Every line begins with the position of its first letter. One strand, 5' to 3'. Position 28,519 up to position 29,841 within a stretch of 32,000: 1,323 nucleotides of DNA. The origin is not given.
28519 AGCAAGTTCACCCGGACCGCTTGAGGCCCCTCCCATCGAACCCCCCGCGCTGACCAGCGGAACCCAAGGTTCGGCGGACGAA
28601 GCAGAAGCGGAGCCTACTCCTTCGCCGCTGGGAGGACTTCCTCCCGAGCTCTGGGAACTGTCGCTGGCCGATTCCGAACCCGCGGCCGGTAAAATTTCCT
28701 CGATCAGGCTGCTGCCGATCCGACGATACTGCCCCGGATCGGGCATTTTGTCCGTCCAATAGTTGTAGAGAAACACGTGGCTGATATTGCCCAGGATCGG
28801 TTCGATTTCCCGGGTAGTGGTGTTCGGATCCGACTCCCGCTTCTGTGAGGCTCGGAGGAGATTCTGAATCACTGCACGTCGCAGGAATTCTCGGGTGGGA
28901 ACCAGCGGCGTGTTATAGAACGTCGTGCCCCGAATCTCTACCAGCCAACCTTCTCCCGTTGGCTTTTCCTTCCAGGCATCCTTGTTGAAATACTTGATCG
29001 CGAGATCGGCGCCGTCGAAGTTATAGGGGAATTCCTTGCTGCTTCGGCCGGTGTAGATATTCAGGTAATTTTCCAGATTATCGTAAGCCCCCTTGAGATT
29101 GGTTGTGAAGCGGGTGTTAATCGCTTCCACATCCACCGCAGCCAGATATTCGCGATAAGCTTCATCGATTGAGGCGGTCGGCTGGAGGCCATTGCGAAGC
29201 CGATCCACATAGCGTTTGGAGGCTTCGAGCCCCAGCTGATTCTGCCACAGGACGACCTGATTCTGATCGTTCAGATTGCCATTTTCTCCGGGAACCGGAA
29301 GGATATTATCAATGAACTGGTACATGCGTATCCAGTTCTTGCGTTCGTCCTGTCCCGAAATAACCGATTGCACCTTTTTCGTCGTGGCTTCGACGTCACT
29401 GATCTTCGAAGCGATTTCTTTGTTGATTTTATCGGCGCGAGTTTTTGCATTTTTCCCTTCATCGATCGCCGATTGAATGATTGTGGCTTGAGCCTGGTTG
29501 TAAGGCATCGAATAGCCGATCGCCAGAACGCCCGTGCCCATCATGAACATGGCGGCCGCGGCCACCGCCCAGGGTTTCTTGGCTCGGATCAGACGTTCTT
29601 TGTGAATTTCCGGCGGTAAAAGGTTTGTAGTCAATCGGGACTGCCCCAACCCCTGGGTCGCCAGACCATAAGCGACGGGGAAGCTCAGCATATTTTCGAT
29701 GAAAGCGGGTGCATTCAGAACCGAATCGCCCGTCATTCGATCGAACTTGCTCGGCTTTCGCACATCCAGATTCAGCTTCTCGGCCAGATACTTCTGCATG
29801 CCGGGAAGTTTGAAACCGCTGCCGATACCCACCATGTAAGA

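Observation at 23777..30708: Oversized PilM/N-O-P-like three-gene operon with no pilus genes: candidate uncharacterised envelope-spanning apparatus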

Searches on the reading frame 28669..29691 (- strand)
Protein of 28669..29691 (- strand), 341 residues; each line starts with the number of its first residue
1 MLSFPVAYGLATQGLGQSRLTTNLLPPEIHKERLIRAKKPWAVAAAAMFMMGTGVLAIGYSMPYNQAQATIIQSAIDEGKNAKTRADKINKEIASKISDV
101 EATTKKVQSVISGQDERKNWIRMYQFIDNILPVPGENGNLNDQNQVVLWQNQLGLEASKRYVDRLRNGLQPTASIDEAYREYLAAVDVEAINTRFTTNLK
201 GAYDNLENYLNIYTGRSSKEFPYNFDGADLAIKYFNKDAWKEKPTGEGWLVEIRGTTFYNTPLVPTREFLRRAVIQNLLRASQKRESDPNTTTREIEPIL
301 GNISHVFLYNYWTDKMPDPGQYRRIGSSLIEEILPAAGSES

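Call 40: find_homologous_proteins(query=window:28669-29691:-)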
Query seq(341 aa) (341 aa): 69 proteins with E <= 0.001 among 1624 candidates.
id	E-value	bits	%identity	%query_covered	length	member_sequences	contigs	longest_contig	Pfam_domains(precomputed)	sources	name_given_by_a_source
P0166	7.0e-63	231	41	99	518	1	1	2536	-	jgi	jgi:hypothetical protein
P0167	3.0e-55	206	37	97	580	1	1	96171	-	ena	-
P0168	1.4e-52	197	38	92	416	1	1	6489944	-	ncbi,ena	-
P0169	1.9e-48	183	33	91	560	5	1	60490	PF14450.13,PF11104.15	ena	-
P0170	1.7e-47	180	35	98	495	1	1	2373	-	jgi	jgi:hypothetical protein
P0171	4.0e-44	169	36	82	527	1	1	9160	-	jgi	jgi:hypothetical protein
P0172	1.8e-37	147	50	46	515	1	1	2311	PF14450.13,PF11104.15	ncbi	ncbi:MAG TPA: type IV pilus assembly protein PilM, partial [Gemmataceae bacterium]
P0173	1.9e-35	141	56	40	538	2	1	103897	PF14450.13,PF11104.15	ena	-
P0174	1.6e-33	134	29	98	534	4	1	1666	-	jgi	jgi:hypothetical protein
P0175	1.5e-32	131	33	94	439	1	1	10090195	-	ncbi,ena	-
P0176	1.7e-30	124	43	50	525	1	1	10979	PF14450.13,PF11104.15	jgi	jgi:type IV pilus assembly protein PilM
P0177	2.8e-30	124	39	48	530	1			PF14450.13,PF11104.15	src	-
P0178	2.2e-28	118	51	34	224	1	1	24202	PF11104.15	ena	-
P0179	2.2e-27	114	32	75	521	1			PF14450.13,PF11104.15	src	-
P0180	4.8e-27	113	45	42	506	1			PF14450.13,PF11104.15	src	-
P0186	9.4e-23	99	29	83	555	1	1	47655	PF11104.15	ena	-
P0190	2.5e-19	88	39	42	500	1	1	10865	PF14450.13,PF11104.15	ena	-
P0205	4.3e-13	67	38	40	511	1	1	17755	PF14450.13,PF11104.15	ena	-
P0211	1.4e-12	66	39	38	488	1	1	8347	PF11104.15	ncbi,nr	ncbi:MAG TPA: pilus assembly protein PilM, partial [Lacipirellulaceae bacterium]|nr:pilus assembly p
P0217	3.3e-11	61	78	12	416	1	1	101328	PF11104.15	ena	-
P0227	1.7e-9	55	36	38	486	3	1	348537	PF14450.13,PF11104.15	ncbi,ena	-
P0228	1.8e-9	55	52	21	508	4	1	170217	PF14450.13,PF11104.15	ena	-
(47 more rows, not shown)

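Call 75: find_encoding_contigs(protein=P0227, flank=10000, max_places=1)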
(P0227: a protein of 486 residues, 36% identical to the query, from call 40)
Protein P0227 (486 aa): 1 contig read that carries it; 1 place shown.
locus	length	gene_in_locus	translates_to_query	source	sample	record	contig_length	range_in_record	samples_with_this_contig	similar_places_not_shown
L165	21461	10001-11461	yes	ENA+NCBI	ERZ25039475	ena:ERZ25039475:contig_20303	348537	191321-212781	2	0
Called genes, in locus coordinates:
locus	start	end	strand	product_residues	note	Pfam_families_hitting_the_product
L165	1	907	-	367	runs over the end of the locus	PF04613:LpxD, PF25084:LbH_EIF2B (faint), PF25087:GMPPB_C (faint), PF00132:Hexapep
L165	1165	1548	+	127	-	PF16655:PhoD_N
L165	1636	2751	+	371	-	PF09423:PhoD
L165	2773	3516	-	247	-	PF00005:ABC_tran, PF13304:AAA_21 (faint)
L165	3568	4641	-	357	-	-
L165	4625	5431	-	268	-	PF10502:Peptidase_S26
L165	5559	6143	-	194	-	PF01553:Acyltransferase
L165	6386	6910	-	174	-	PF02224:Cytidylate_kin, PF13189:Cytidylate_kin2, PF13238:AAA_18, PF13207:AAA_17 (faint)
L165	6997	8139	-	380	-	-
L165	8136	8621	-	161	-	-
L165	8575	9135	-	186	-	-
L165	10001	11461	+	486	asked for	PF11104:PilM_2, PF14450:FtsA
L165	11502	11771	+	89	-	-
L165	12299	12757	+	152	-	-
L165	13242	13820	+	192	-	-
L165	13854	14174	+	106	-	-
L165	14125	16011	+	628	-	-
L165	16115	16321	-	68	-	-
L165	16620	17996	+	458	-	-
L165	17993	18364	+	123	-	-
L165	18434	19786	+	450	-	-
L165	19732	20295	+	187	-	PF00263:Secretin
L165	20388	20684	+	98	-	PF04241:DUF423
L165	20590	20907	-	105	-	-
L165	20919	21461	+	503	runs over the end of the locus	PF09471:Peptidase_M64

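Call 76: find_encoding_contigs(protein=P0173, flank=10000, max_places=1)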
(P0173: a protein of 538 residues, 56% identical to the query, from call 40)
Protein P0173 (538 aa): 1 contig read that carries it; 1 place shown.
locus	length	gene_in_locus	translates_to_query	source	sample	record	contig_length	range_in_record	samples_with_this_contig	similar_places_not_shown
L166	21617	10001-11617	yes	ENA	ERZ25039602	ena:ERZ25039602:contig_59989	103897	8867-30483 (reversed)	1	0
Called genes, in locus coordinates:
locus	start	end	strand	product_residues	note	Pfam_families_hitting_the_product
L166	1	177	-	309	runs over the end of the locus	-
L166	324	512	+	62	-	PF02687:FtsX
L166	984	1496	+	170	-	-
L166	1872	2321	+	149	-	PF00069:Pkinase, PF07714:PK_Tyr_Ser-Thr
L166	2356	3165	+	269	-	-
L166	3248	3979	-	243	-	PF13267:DUF4058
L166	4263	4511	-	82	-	-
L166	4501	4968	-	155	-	PF00005:ABC_tran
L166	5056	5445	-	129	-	PF02361:CbiQ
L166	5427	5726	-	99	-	-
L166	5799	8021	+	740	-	PF26549:Tricorn_N (faint), PF26550:Tricorn_2nd (faint), PF00930:DPPIV_N, PF02129:Peptidase_S15 (faint), PF20434:BD-FAE (faint), PF01738:DLH (faint), PF00326:Peptidase_S9, PF12146:Hydrolase_4 (faint)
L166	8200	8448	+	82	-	-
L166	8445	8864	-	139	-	PF02769:AIRS_C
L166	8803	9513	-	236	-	PF00586:AIRS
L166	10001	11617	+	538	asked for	PF11104:PilM_2, PF14450:FtsA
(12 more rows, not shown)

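Call 77: find_encoding_contigs(protein=P0217, flank=10000, max_places=1)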
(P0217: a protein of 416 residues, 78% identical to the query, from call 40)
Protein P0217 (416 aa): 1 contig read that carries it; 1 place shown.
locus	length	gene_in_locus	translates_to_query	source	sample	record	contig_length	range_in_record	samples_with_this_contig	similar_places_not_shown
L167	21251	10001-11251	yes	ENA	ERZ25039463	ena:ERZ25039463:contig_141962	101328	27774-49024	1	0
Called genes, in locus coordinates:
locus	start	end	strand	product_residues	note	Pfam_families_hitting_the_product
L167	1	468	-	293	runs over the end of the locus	PF07963:N_methyl (weak)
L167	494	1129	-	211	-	-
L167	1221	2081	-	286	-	PF07963:N_methyl (weak)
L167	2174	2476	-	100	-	PF00482:T2SSF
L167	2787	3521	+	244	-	-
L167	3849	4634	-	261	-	PF00437:T2SSE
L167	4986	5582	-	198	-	-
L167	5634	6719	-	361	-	-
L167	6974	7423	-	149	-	-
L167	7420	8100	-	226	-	PF00437:T2SSE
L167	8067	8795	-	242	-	PF05157:MshEN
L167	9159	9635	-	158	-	PF01842:ACT, PF13291:ACT_4 (faint), PF13840:ACT_7 (faint), PF19571:ACT_8, PF22468:ACT_9 (faint), PF22629:ACT_AHAS_ss (weak), PF01842:ACT (weak), PF22629:ACT_AHAS_ss (weak)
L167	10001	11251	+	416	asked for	PF11104:PilM_2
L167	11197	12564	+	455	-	-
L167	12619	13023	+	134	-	-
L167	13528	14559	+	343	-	-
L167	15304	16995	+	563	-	-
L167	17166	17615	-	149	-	-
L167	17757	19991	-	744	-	PF09678:Caa3_CtaG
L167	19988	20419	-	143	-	PF13442:Cytochrome_CBB3 (weak)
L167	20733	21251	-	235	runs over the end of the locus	PF00033:Cytochrome_B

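Call 81: find_encoding_contigs(protein=P0228, flank=10000, max_places=1)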
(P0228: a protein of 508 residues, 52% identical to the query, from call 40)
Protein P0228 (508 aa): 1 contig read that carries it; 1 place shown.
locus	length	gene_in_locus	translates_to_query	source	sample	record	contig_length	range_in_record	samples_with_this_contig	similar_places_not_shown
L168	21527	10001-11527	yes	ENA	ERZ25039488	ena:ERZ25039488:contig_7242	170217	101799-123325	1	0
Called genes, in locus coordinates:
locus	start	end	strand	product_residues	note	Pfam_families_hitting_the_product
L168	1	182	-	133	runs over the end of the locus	PF00171:Aldedh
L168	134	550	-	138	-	-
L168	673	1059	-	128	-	PF00809:Pterin_bind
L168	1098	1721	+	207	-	-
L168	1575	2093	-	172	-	PF04390:LptE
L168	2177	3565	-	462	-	PF07719:TPR_2 (faint), PF13432:TPR_16 (faint), PF13174:TPR_6 (weak), PF13525:YfiO (weak)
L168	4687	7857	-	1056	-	-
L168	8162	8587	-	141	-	PF01553:Acyltransferase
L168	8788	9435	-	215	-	PF02224:Cytidylate_kin, PF13189:Cytidylate_kin2, PF13207:AAA_17 (faint), PF13238:AAA_18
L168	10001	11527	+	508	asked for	PF11104:PilM_2, PF14450:FtsA (weak)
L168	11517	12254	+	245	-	-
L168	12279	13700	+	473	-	-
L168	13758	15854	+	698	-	-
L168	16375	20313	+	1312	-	PF00263:Secretin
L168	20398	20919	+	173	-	PF04241:DUF423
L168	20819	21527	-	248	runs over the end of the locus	PF01255:Prenyltransf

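Call 82: find_encoding_contigs(protein=P0186, flank=10000, max_places=1)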
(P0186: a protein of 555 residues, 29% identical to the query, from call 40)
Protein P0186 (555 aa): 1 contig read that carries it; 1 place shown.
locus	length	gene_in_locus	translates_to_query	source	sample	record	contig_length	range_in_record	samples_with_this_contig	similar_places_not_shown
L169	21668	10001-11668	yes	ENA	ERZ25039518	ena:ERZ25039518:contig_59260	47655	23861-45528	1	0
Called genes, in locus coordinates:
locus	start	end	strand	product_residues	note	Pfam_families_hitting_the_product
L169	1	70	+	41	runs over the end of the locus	-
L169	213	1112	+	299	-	-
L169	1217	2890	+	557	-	PF16697:Yop-YscD_cpl, PF00498:FHA, PF01590:GAF, PF13185:GAF_2, PF13492:GAF_3, PF07228:SpoIIE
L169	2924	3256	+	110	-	PF02617:ClpS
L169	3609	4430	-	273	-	PF13513:HEAT_EZ (faint), PF02985:HEAT (faint), PF13646:HEAT_2, PF03130:HEAT_PBS (faint), PF13646:HEAT_2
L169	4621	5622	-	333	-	PF13646:HEAT_2 (faint)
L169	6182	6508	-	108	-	-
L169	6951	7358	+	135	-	-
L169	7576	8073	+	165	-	-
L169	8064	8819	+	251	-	PF00756:Esterase (faint)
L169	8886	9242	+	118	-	-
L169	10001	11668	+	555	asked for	PF11104:PilM_2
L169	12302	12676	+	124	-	-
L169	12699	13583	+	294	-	-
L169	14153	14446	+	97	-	-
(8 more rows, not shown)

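Call 84: find_encoding_contigs(protein=P0211, flank=10000, max_places=1)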
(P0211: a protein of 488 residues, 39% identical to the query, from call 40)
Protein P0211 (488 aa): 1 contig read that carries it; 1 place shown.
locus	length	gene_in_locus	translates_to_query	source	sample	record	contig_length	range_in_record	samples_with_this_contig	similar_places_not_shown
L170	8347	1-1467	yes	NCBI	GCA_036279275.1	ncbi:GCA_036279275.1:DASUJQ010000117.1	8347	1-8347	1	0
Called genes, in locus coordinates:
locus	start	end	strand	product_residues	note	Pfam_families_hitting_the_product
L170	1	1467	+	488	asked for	PF11104:PilM_2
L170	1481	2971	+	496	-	-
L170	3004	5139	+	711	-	-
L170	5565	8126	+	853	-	-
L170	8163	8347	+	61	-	?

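Call 85: find_encoding_contigs(protein=P0205, flank=10000, max_places=1)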
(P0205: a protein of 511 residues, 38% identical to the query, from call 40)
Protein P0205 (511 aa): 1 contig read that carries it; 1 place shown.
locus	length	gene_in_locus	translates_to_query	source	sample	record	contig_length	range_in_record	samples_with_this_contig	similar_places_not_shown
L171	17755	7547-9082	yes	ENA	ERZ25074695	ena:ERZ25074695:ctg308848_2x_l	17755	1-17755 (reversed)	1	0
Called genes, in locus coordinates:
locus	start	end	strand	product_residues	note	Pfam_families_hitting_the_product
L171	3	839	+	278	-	?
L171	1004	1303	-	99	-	PF13487:HD_5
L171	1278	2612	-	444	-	PF01590:GAF (faint), PF08668:HDOD (weak), PF13487:HD_5, PF01966:HD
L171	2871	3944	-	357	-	PF00180:Iso_dh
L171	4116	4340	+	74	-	-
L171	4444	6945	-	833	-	-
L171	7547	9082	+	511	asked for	PF11104:PilM_2, PF14450:FtsA (weak)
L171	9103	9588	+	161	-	-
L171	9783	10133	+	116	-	-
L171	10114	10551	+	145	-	-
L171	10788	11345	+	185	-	-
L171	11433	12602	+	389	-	-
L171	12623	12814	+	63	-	-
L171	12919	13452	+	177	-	-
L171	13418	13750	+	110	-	-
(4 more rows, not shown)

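Call 88: search_protein_families(library=pfam, max_evalue=1, proteins=[L170:1481-2971:+, L168:12279-13700:+, L170:3004-5139:+, L168:13758-15854:+, L168:16375-20313:+])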
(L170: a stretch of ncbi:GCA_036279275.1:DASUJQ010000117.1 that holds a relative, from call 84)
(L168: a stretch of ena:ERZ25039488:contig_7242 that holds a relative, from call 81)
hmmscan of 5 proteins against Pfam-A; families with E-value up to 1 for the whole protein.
L170:1481-2971:+ (496 aa): 2 families
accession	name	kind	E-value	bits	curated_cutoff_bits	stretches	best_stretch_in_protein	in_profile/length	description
PF11807.13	UstYa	-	0.012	15.9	25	1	10-96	10-94/220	Mycotoxin biosynthesis protein UstYa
PF08581.15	Tup_N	-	0.17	12.7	28.7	1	48-99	8-55/77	Tup N-terminal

L168:12279-13700:+ (473 aa): 4 families
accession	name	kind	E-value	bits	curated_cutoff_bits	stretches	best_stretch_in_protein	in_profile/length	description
PF07172.16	GRP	-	0.016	16.3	30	1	399-434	36-72/90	Glycine rich protein family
PF12300.13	RhlB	-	0.028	15.1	25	1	406-449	52-97/181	ATP-dependent RNA helicase RhlB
PF19975.5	DO-GTPase1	-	0.028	14.1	27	1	56-130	33-107/271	Double-GTPase 1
PF14829.11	GPAT_N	-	0.077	13.4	25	1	107-135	13-41/76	Glycerol-3-phosphate acyltransferase N-terminal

L170:3004-5139:+ (711 aa): 0 families

L168:13758-15854:+ (698 aa): 0 families

L168:16375-20313:+ (1312 aa): 4 families
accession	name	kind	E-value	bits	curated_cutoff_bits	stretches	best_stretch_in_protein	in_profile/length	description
PF00263.26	Secretin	-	1.9e-19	70.4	27.5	1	1094-1296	2-168/169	Bacterial type II and III secretion system protein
PF03958.22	Secretin_N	-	0.0083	16.8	28.2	1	912-970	8-64/69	Bacterial type II/III secretion system short domain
PF16344.10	FecR_C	-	0.13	12.7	24.4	1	724-794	2-66/70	FecR, C-terminal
PF04505.17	CD225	-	0.29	11.7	27.1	0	256-279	31-54/68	Interferon-induced transmembrane protein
